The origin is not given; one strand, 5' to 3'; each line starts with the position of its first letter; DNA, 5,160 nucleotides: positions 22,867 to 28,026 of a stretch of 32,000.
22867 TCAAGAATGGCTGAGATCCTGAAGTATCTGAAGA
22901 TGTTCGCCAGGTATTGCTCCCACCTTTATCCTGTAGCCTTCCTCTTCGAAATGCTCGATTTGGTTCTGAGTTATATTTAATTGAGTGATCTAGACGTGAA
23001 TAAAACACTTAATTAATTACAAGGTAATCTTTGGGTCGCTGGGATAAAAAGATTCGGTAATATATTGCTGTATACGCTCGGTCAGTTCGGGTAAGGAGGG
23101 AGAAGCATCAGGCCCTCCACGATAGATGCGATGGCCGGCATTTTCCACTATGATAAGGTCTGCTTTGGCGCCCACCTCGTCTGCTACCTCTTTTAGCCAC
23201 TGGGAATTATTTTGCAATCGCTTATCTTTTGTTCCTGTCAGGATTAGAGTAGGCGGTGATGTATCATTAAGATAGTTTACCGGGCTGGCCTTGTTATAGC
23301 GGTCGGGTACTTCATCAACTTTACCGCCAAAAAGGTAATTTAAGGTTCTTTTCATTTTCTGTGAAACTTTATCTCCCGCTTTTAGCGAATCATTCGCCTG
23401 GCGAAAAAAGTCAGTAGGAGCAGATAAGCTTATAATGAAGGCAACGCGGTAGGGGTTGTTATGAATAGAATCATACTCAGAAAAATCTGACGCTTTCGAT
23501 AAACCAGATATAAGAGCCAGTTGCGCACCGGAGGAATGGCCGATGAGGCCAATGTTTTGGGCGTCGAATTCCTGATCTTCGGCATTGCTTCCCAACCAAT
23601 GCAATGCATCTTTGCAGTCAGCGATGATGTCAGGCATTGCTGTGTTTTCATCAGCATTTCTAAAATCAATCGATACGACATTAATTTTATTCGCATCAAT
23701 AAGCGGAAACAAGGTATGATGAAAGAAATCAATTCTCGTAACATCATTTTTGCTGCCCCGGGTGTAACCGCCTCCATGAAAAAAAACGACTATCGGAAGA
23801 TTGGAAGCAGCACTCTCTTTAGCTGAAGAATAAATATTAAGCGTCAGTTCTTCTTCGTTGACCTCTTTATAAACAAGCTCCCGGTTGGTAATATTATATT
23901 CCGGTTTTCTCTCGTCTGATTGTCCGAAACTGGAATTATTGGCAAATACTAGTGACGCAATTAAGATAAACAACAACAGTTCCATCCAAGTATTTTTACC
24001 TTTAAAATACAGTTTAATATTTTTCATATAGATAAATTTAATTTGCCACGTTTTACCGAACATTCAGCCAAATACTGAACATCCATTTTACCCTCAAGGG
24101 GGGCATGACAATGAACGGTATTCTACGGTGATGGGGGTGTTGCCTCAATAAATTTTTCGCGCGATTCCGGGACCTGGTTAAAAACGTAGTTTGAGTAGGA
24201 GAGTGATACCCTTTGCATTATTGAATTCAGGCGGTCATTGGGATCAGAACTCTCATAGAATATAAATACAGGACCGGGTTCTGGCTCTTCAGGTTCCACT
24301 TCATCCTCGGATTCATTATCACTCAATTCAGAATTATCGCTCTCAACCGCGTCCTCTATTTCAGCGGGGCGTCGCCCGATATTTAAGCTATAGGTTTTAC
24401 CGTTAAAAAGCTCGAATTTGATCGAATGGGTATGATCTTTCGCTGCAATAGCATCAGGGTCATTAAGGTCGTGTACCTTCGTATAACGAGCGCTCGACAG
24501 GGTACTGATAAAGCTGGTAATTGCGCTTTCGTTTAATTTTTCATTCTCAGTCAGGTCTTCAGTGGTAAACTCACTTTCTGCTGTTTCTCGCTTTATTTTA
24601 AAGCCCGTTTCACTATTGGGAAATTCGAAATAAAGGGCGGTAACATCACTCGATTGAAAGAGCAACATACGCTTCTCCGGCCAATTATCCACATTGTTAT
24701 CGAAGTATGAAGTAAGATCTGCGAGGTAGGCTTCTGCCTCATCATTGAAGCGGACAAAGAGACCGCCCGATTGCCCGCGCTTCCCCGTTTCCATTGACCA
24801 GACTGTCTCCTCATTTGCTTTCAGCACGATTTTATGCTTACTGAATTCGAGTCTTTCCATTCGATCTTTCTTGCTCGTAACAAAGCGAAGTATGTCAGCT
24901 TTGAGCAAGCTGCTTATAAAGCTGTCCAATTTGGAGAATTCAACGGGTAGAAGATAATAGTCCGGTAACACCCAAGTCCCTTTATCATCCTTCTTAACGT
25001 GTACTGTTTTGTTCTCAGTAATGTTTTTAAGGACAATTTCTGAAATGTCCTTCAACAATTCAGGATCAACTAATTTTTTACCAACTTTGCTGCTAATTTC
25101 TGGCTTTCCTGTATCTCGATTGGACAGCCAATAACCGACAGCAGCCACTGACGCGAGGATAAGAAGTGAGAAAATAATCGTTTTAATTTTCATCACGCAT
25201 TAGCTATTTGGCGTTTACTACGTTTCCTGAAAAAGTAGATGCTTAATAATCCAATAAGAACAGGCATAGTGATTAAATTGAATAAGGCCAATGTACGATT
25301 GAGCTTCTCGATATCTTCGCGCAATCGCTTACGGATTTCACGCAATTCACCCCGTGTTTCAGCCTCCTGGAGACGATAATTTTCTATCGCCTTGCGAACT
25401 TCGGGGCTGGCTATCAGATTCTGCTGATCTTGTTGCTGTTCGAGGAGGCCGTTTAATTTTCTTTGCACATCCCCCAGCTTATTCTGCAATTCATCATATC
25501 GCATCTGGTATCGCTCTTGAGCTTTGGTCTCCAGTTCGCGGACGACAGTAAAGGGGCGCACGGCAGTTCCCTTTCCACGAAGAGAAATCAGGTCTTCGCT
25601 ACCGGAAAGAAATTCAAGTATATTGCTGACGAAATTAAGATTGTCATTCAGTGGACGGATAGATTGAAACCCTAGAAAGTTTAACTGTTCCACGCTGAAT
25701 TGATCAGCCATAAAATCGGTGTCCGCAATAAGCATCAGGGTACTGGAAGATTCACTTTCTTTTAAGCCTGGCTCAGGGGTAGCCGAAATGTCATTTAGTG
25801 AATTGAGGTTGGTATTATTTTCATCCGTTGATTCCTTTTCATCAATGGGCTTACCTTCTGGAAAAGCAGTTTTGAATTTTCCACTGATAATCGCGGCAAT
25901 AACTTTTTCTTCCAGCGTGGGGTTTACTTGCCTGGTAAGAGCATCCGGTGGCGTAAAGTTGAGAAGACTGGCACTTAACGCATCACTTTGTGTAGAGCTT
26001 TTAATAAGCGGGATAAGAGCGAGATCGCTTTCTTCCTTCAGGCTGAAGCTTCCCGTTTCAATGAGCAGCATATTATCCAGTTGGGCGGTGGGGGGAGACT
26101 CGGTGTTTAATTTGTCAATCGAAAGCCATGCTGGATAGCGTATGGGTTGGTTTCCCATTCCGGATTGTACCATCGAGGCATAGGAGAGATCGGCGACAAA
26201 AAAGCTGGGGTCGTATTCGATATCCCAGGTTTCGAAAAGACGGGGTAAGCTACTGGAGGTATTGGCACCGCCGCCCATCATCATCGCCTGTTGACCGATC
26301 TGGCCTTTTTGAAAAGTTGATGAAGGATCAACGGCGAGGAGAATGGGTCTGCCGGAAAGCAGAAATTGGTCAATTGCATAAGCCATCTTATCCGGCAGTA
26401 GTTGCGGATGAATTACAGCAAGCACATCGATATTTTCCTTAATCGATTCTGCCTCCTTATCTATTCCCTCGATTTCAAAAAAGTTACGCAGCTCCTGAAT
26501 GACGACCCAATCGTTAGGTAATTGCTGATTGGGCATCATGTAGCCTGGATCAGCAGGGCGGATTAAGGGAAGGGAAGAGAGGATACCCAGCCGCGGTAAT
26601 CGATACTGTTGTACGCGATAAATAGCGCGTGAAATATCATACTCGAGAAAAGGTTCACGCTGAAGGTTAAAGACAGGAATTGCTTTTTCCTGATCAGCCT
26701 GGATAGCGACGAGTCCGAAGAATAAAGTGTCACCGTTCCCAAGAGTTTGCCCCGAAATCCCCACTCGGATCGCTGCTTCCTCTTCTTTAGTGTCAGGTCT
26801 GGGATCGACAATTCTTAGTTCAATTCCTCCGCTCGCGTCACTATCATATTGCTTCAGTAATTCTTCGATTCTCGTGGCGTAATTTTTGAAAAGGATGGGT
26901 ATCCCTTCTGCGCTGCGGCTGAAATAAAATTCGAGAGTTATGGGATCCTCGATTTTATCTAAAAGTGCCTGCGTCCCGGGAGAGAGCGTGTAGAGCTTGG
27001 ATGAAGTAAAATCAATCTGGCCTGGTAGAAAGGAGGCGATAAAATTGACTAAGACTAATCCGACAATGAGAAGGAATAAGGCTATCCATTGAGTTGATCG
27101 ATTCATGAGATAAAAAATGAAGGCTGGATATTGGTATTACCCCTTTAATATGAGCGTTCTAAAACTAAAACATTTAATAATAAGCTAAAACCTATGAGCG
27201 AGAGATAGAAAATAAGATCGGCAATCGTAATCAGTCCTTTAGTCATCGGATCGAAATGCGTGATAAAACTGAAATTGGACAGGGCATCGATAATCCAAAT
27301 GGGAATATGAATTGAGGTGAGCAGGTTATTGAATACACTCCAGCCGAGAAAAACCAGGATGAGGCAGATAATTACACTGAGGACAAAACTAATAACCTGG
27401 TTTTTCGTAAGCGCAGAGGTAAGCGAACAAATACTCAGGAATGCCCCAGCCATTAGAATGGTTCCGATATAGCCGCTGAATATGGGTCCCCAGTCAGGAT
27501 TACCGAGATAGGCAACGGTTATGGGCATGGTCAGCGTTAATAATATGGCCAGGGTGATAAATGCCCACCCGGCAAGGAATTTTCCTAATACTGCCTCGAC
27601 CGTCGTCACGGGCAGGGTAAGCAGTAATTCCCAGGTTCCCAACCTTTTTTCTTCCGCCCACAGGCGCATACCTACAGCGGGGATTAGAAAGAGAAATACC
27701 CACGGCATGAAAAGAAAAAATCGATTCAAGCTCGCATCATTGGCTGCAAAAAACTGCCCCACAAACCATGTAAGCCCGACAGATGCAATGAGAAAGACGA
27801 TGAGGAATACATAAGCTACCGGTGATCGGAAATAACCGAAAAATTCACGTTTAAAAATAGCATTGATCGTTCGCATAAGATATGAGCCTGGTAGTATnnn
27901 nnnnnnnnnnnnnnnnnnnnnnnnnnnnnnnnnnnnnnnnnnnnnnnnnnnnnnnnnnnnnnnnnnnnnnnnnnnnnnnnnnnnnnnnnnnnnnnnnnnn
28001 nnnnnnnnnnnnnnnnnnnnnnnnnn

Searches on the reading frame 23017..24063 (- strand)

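Call 20: search_protein_families(library=pfam, proteins=[window:23017-24063:-])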
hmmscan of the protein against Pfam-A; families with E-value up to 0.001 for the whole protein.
window:23017-24063:- (348 aa): 6 families
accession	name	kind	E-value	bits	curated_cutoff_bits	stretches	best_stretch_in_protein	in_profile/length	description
PF20434.5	BD-FAE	-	3.7e-38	131.6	26.8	1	75-285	1-205/215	BD-FAE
PF07859.19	Abhydrolase_3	-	2.2e-19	70.5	25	1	92-313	1-208/210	alpha/beta hydrolase fold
PF00135.34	COesterase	-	3.2e-12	46.6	27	1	62-192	75-206/515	Carboxylesterase family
PF00326.27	Peptidase_S9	-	1.3e-09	38.3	22.6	1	241-316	114-192/213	Prolyl oligopeptidase family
PF12697.13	Abhydrolase_6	-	1.6e-09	39.2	26.3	1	92-314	1-207/217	Alpha/beta hydrolase family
PF00561.26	Abhydrolase_1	-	2e-06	28.1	25.8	1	90-185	1-85/245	alpha/beta hydrolase fold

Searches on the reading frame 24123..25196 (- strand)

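Call 20: search_protein_families(library=pfam, proteins=[window:24123-25196:-])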
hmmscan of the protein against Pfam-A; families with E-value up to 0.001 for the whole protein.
window:24123-25196:- (357 aa): 1 family
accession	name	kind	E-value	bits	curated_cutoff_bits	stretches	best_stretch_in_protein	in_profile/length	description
PF14238.11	DUF4340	-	1.1e-17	65.3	25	1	75-246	1-172/183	Domain of unknown function (DUF4340)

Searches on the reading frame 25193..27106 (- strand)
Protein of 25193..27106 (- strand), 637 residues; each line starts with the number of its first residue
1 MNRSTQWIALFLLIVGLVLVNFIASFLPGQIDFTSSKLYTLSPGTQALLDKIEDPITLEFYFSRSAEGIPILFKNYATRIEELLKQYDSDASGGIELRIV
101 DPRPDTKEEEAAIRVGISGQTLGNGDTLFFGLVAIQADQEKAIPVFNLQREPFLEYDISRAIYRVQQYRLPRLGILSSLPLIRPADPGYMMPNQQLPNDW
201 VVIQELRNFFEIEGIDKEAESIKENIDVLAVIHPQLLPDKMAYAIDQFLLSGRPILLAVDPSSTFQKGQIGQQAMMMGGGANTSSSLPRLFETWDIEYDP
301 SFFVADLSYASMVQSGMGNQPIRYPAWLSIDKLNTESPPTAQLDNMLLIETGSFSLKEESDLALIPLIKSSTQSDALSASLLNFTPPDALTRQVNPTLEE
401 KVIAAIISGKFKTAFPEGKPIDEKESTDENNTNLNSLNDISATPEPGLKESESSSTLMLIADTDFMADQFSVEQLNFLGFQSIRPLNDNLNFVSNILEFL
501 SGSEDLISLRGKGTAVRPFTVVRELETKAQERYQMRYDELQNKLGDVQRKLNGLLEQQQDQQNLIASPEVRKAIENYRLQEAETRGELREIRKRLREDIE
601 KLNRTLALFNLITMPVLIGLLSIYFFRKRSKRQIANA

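Call 20: search_protein_families(library=pfam, proteins=[window:25193-27106:-])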
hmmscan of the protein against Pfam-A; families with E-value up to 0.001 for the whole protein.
window:25193-27106:- (637 aa): 2 families
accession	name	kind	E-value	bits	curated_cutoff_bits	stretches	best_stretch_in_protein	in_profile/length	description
PF09822.16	ABC_transp_aux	-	9.6e-51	173.2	34.7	1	171-495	2-287/288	ABC-type uncharacterized transport system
PF23357.1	DUF7088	-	1.9e-21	76.6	27.8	1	36-133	2-103/105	Domain of unknown function (DUF7088)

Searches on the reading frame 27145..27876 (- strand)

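Call 20: search_protein_families(library=pfam, proteins=[window:27145-27876:-])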
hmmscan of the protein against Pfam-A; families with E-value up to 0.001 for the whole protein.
window:27145-27876:- (243 aa): 4 families
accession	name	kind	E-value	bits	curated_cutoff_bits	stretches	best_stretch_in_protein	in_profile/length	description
PF12679.13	ABC2_membrane_2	-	6.1e-10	39.3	27.2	1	63-182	80-203/283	ABC-2 family transporter protein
PF12730.13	ABC2_membrane_4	-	1.3e-07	32.2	27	1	12-178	6-179/179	ABC-2 family transporter protein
PF13346.12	ABC2_membrane_5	-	8e-06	26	25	1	35-232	20-190/205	ABC-2 family transporter protein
PF12698.13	ABC2_membrane_3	-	2.4e-05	24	31.6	1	53-230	164-337/347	ABC-2 family transporter protein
